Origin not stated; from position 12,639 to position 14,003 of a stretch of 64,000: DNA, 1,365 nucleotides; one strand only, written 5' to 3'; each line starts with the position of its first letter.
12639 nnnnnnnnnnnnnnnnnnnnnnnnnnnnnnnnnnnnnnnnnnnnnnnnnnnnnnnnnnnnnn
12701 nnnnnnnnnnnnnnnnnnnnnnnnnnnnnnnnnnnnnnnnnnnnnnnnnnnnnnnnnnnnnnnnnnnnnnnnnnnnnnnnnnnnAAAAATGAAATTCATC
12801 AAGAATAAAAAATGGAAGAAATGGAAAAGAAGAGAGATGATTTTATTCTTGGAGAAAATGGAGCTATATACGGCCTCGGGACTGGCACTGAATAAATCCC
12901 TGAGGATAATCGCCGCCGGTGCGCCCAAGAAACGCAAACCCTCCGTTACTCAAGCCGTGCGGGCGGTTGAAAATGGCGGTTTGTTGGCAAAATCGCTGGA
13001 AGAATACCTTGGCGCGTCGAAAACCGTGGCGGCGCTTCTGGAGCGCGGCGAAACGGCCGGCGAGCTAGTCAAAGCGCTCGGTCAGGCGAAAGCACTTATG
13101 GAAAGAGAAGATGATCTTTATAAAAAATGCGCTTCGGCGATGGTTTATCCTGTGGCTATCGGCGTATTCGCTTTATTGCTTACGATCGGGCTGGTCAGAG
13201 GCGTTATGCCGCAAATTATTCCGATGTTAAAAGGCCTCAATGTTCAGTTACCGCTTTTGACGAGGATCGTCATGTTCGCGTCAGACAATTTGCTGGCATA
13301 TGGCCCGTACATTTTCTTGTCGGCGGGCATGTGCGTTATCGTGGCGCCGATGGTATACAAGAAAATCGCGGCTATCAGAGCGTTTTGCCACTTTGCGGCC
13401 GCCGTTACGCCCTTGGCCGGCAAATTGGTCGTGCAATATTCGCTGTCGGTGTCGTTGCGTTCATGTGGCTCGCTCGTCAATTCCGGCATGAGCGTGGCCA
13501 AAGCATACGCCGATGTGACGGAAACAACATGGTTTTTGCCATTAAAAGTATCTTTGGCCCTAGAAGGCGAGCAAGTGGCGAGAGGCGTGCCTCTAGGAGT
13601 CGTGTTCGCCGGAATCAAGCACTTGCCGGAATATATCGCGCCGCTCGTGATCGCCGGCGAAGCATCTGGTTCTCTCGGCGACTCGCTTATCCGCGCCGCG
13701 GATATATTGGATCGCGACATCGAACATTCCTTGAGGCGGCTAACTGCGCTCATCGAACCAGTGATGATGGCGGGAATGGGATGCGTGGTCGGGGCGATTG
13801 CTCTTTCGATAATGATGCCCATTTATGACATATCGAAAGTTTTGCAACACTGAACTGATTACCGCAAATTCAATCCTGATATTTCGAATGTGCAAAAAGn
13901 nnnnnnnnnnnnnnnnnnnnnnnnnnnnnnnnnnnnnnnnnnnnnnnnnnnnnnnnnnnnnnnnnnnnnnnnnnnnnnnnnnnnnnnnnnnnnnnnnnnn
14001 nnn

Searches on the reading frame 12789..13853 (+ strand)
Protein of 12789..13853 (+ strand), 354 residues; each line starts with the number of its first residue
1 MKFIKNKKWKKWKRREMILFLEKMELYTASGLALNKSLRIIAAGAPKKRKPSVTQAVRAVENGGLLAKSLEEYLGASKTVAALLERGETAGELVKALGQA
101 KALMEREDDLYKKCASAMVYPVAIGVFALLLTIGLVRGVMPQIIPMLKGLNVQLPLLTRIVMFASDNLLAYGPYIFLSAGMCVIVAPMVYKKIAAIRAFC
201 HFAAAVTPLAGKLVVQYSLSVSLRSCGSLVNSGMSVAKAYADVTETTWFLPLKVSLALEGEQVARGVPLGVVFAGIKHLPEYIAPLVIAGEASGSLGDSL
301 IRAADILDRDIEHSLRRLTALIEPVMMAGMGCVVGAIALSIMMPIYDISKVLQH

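Call 3: search_protein_families(library=pfam, proteins=[window:12789-13853:+], max_evalue=1)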
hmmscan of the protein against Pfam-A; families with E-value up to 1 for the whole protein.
window:12789-13853:+ (354 aa): 2 families
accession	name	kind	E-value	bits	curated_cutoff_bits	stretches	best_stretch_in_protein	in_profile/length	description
PF00482.28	T2SSF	-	7.2e-33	113.7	25.2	2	223-344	2-125/125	Type II secretion system (T2SS), protein F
PF06055.17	ExoD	-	0.0078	16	23.8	1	279-345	75-138/180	Exopolysaccharide synthesis, ExoD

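Call 4: search_protein_families(library=ncbifam, proteins=[window:12789-13853:+], max_evalue=1)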
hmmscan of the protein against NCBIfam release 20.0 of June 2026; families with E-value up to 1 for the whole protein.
window:12789-13853:+ (354 aa): 6 families
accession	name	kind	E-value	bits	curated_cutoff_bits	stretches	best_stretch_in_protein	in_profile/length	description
TIGR02120.1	GspF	equivalog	1.5e-51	175.9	424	1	11-350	59-399/401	type II secretion system inner membrane protein GspF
NF052607.1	T4PiliAsmPilCThrm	equivalog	5.7e-41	140.9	700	1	15-352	66-404/406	type IV pilus assembly protein PilC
NF007861.0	PRK10573.1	equivalog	3e-37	128.6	401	1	7-353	51-399/401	protein transport protein HofC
NF041012.2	T4P_ComGB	equivalog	9.9e-34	117.1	240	1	17-348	3-330/332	competence type IV pilus assembly protein ComGB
NF052606.1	T4PiliAsmPilCMyx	equivalog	1.5e-31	109.6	700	1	13-351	78-417/419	type IV pilus assembly protein PilC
NF047826.1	T3SSXpsF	equivalog_domain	9e-28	97.2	650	1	11-351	62-403/405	type II secretion system protein XpsF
